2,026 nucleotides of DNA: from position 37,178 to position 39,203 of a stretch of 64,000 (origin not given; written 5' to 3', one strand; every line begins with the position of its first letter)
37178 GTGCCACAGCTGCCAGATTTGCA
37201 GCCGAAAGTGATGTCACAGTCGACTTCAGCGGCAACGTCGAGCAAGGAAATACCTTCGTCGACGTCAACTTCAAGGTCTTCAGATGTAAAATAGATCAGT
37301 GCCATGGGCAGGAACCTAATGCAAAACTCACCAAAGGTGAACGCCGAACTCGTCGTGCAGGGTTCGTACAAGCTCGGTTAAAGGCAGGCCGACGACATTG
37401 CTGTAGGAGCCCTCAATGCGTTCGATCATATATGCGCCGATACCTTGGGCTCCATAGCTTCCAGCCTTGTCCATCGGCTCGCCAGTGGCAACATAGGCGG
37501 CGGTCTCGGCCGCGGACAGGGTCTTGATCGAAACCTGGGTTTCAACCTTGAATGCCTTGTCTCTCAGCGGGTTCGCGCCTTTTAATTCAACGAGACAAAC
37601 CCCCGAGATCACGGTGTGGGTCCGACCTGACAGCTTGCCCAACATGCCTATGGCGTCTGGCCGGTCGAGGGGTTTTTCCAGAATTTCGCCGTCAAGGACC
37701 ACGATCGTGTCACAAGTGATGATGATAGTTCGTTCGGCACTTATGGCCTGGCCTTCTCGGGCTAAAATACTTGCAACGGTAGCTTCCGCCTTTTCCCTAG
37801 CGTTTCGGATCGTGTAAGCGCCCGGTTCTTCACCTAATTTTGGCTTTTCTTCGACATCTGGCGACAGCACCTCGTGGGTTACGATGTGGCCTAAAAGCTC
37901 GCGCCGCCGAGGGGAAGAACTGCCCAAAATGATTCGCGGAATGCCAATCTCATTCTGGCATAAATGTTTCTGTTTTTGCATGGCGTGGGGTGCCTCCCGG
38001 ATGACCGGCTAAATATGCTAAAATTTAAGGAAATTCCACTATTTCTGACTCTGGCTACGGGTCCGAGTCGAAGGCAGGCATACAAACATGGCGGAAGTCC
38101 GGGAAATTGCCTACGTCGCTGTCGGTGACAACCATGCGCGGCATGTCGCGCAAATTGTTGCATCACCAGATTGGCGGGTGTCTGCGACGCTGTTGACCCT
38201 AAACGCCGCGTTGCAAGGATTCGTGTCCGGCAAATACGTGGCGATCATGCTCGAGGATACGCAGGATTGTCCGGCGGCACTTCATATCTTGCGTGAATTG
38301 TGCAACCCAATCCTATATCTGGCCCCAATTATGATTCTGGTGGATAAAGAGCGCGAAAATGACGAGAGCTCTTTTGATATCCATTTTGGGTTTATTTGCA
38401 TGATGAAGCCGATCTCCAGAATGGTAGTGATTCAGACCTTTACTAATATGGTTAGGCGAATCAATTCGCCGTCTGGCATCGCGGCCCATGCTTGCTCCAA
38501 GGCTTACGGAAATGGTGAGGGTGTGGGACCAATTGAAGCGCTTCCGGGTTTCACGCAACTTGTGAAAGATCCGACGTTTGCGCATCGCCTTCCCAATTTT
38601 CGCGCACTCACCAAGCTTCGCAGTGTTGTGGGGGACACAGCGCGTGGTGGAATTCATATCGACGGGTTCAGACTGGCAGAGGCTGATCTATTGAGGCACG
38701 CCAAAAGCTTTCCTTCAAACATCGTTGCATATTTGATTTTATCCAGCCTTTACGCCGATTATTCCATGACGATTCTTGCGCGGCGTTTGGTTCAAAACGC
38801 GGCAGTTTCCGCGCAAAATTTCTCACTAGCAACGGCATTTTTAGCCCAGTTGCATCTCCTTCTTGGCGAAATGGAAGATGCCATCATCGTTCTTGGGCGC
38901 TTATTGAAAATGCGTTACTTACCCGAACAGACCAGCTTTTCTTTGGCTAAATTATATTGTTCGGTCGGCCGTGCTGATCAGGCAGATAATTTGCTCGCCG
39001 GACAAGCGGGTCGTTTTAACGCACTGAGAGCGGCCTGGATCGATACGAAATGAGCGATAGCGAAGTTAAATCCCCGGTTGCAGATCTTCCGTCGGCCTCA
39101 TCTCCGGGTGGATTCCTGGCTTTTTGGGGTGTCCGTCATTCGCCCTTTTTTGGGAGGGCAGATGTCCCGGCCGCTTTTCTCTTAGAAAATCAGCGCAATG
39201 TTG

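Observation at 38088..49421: Operon-like cluster wrapping TamB and a giant Omp85 in three uncharacterised cytoplasmic-type proteins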

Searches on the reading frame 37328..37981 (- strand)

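Call 3: search_protein_families(library=pfam, proteins=[window:37328-37981:-], max_evalue=0.01)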
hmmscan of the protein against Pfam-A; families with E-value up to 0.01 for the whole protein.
window:37328-37981:- (217 aa): 1 family
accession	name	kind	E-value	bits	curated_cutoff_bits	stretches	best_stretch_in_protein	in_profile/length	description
PF02545.19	Maf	-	3.4e-58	196.8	27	1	16-209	1-185/187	Maf-like protein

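Call 87: search_protein_families(library=ncbifam, proteins=[window:37328-37981:-], max_evalue=0.00001)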
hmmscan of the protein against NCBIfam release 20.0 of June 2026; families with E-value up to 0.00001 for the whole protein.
window:37328-37981:- (217 aa): 14 families
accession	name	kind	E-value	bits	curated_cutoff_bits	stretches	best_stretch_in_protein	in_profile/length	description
NF010942.0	PRK14362.1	equivalog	2.3e-54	183.9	290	1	16-210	13-197/210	Maf-like protein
NF010948.0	PRK14368.1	equivalog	1.6e-51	174.4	291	1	16-209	6-187/193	Maf-like protein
TIGR00172.1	maf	subfamily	1.3e-47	161.7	117.15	1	16-208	4-184/185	Maf family nucleotide pyrophosphatase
NF000867.0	PRK00078.1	equivalog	3.2e-44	150.9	249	1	16-210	2-187/192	Maf-like protein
NF010945.0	PRK14365.1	equivalog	1.1e-41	142.6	273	1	16-215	3-190/197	Maf-like protein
NF010947.0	PRK14367.1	equivalog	2.4e-39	134.6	315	1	17-210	4-190/202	Maf-like protein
NF002401.0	PRK01441.1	equivalog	3.8e-39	134.4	317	1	15-211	5-195/207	Maf-like protein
NF003403.0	PRK04694.1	equivalog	4.2e-39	134.3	300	1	18-206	3-182/190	Maf-like protein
NF010944.0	PRK14364.1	equivalog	3.4e-38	131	311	1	20-207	2-175/181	Maf-like protein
NF010941.0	PRK14361.1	equivalog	2.8e-37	128.2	272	1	13-217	4-192/194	Maf-like protein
NF010943.0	PRK14363.1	equivalog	1.1e-31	110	273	1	16-209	2-181/204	Maf-like protein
NF010946.0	PRK14366.1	equivalog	4.9e-31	107.7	284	1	15-214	5-192/195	Maf-like protein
NF002690.0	PRK02478.1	equivalog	4.8e-17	62.2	269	1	16-211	4-194/199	Maf-like protein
NF003141.0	PRK04056.1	equivalog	1e-13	51.3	161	1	17-208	2-180/181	septum formation inhibitor Maf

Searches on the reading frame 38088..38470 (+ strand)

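Call 52: search_protein_families(library=pfam, proteins=[window:38088-38470:+], max_evalue=10)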
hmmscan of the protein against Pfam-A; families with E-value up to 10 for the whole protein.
window:38088-38470:+ (127 aa): 0 families

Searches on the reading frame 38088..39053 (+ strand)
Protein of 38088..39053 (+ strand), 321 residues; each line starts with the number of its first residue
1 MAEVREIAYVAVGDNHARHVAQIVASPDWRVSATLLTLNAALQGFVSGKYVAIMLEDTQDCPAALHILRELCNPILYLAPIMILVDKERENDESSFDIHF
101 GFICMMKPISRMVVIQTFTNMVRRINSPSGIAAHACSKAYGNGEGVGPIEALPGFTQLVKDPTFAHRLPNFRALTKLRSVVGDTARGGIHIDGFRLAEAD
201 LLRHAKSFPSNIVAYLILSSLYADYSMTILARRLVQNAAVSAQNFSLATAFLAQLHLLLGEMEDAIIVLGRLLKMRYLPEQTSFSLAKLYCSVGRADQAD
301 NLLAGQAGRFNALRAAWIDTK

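Call 3: search_protein_families(library=pfam, proteins=[window:38088-39053:+], max_evalue=0.01)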
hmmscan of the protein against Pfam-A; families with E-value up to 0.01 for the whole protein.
window:38088-39053:+ (321 aa): 1 family
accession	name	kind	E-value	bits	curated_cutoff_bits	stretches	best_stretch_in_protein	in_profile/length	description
PF13176.12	TPR_7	-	0.0011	19.3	27.9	0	250-280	3-33/36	Tetratricopeptide repeat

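Call 12: search_protein_families(library=ncbifam, proteins=[window:38088-39053:+], max_evalue=0.1)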
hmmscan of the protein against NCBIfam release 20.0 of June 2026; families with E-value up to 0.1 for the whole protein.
window:38088-39053:+ (321 aa): 0 families

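Call 13: search_protein_families(library=padloc, proteins=[window:38088-39053:+], max_evalue=0.1)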
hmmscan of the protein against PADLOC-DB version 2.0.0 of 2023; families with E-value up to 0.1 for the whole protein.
window:38088-39053:+ (321 aa): 0 families

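Call 36: find_homologous_proteins(query=window:38088-39050:+, max_evalue=0.001)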
Query window:38088-39050:+ (321 aa): 15 proteins with E <= 0.001 among 3273 candidates.
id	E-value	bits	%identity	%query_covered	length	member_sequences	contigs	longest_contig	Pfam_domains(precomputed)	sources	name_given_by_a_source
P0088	2.5e-208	708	100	100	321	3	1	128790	-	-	-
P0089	1.7e-117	410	59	100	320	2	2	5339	-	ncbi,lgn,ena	-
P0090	2.5e-117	410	59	100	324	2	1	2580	PF13176.13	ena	-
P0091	1.1e-116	407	57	100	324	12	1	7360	-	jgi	-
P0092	1.6e-115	404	58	100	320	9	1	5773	-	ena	-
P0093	1.3e-110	388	55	100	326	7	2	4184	-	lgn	-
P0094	2.0e-109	384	56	100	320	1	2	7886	PF14559.13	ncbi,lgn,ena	-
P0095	4.5e-109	383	56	100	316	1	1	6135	-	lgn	-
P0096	6.8e-109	382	57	100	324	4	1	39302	-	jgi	-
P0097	1.1e-107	378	57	100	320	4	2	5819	PF14559.13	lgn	-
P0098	7.5e-85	303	49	100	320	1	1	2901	-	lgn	-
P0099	5.9e-84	300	46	100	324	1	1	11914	PF14559.13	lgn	-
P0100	1.8e-81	292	47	100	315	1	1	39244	-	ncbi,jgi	ncbi:MAG: hypothetical protein RIQ81_1429 [Pseudomonadota bacterium]|jgi:tetratricopeptide (TPR) rep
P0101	5.8e-77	277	42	100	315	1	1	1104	-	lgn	-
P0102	2.9e-60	222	42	84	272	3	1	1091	-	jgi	jgi:hypothetical protein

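Call 38: search_solved_structures(query=A3, max_evalue=5)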
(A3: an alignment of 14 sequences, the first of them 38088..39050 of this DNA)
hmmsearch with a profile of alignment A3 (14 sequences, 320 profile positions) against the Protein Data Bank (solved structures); distinct sequences matched with E-value up to 5: 15.
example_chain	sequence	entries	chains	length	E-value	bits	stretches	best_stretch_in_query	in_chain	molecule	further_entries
2pl2_A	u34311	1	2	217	0.00028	23.5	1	233-299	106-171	Hypothetical conserved protein TTC0263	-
6xt9_D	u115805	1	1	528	0.0048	19.4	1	242-300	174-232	Bardet-Biedl syndrome 4 protein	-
3vtx_A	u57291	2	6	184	0.011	18.2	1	204-301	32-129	MamA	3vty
6vbu_4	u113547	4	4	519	0.14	14.6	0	242-301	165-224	Bardet-Biedl syndrome 4 protein homolog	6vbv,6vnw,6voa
6c6k_A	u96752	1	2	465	0.32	13.4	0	235-297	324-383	Interferon-induced protein with tetratricopeptide repeats 1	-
5w5h_A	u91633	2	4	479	0.35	13.3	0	235-297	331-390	Interferon-induced protein with tetratricopeptide repeats 1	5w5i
5udl_A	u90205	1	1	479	0.37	13.2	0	235-297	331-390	Interferon-induced protein with tetratricopeptide repeats 1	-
5udi_A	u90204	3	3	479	0.38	13.2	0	235-297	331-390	Interferon-induced protein with tetratricopeptide repeats 1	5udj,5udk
4yk2_A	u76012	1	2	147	0.53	12.7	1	114-198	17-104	Bartonella effector protein (Bep) substrate of VirB T4SS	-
4ui9_C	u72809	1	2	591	0.67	12.4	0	208-300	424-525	CELL DIVISION CYCLE PROTEIN 23 HOMOLOG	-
5a31_C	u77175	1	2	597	0.69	12.3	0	208-300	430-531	CELL DIVISION CYCLE PROTEIN 23 HOMOLOG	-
5g04_C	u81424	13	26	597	0.69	12.3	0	208-300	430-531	CELL DIVISION CYCLE PROTEIN 23 HOMOLOG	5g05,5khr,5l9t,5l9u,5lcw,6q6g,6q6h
5khu_C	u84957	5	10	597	0.83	12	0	208-300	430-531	Cell division cycle protein 23 homolog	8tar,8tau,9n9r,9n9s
8ump_A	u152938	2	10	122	1.1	11.6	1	252-302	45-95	T33-ml35-redesigned-TPR-domain-fold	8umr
5uic_A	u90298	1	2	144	2.1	10.7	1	37-131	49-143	Two-component response regulator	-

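Call 53: predict_structure(alignment_id=A3)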
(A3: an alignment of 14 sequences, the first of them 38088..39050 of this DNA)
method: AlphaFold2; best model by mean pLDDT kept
length: 321 residues; sequences in the alignment: 14
mean_pLDDT: 89.1   pTM: 0.86
mean pLDDT of the five models: 89.1, 88.2, 88.1, 87.9, 87.2
residues with pLDDT >= 90: 235; 70-90: 55; 50-70: 22; < 50: 9
segments of 3 or more residues with pLDDT < 50: 181-187
pLDDT, mean of each block of 10 residues (from residue 1): 84 92 92 92 95 94 95 95 94 96 94 95 95 93 78 88 93 82 49 91 94 96 92 95 94 96 96 92 92 89 71 61 42
secondary structure, 60 per line:
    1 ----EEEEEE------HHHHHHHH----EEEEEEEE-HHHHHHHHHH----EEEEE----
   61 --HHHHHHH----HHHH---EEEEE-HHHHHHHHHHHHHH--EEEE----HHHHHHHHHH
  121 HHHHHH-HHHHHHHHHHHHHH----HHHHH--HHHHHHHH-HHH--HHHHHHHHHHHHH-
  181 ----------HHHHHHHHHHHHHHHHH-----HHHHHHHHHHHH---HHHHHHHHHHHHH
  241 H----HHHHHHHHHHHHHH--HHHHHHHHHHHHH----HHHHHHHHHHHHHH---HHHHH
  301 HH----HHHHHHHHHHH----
elements in order: E5-10 H17-24 E29-36 H38-47 E52-56 H63-69 H74-77 E81-85 H87-100 E103-106 H111-126 H128-141 H146-150 H153-160 H167-179 H191-207 H213-224 H228-241 H246-259 H262-274 H279-292 H296-302 H307-317

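Call 59: fold_search(model_id=the predicted structure, library=pdb)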
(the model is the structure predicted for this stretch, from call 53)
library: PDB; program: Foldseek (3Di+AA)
matches with E <= 10: 1248; with E <= 0.001: 0
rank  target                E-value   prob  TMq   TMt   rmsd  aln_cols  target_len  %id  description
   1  3vty_D                1.1e-02  1.00  0.31  0.54   3.2       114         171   21  Crystal structure of MamA (released 2012-10-31)
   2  8tff_A                1.4e-02  1.00  0.31  0.20  14.5       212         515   10  PorX with BeF3 phosphate analog (released 2024-04-17)
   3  7yea_A                1.7e-02  1.00  0.35  0.13   8.2       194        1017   15  Human O-GlcNAc transferase Dimer (released 2023-07-12)
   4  3vty_C                2.1e-02  1.00  0.31  0.52   5.3       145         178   19  Crystal structure of MamA (released 2012-10-31)
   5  1w3b_A                2.1e-02  1.00  0.33  0.28   9.2       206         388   16  The superhelical TPR domain of O-linked GlcNAc transferase reveals structural similarities to importin alpha. (released 2004-09-09)
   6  6q9f_A                2.3e-02  1.00  0.35  0.27   9.0       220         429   14  Aspartyl/Asparaginyl beta-hydroxylase (AspH) H679A in complex with Mn, NOG and Factor X peptide fragment (39mer-4Ser) (released 2020-01-15)
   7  8a3t_P                2.3e-02  1.00  0.37  0.23   9.6       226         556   14  S. cerevisiae APC/C-Cdh1 complex (released 2022-08-31)
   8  8tef_A                2.3e-02  1.00  0.30  0.20  14.4       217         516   10  PorX primitive monoclinic crystal form (released 2024-04-17)
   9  8p6f_A                2.3e-02  1.00  0.30  0.20  16.7       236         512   10  Crystal structure of PorX-Fj (released 2024-04-03)
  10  3vty_A                2.4e-02  1.00  0.35  0.58   6.7       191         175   17  Crystal structure of MamA (released 2012-10-31)
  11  6q6g_J                3.0e-02  1.00  0.35  0.25   7.2       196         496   14  Cryo-EM structure of the APC/C-Cdc20-Cdk2-cyclinA2-Cks2 complex, the D1 box class (released 2019-09-11)
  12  8p6f_B                3.0e-02  1.00  0.31  0.20  15.1       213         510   10  Crystal structure of PorX-Fj (released 2024-04-03)
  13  6eou                  3.1e-02  1.00  0.35  0.33   9.9       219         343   14  O-GlcNAc transferase TPR domain with the intellectual disability associated mutation L254F (released 2018-05-09)
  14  2pl2_A                3.3e-02  1.00  0.33  0.49   8.8       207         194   19  Crystal structure of TTC0263: a thermophilic TPR protein in Thermus thermophilus HB27 (released 2008-03-04)
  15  8a3t_J                3.3e-02  1.00  0.35  0.24  10.5       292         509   13  S. cerevisiae APC/C-Cdh1 complex (released 2022-08-31)
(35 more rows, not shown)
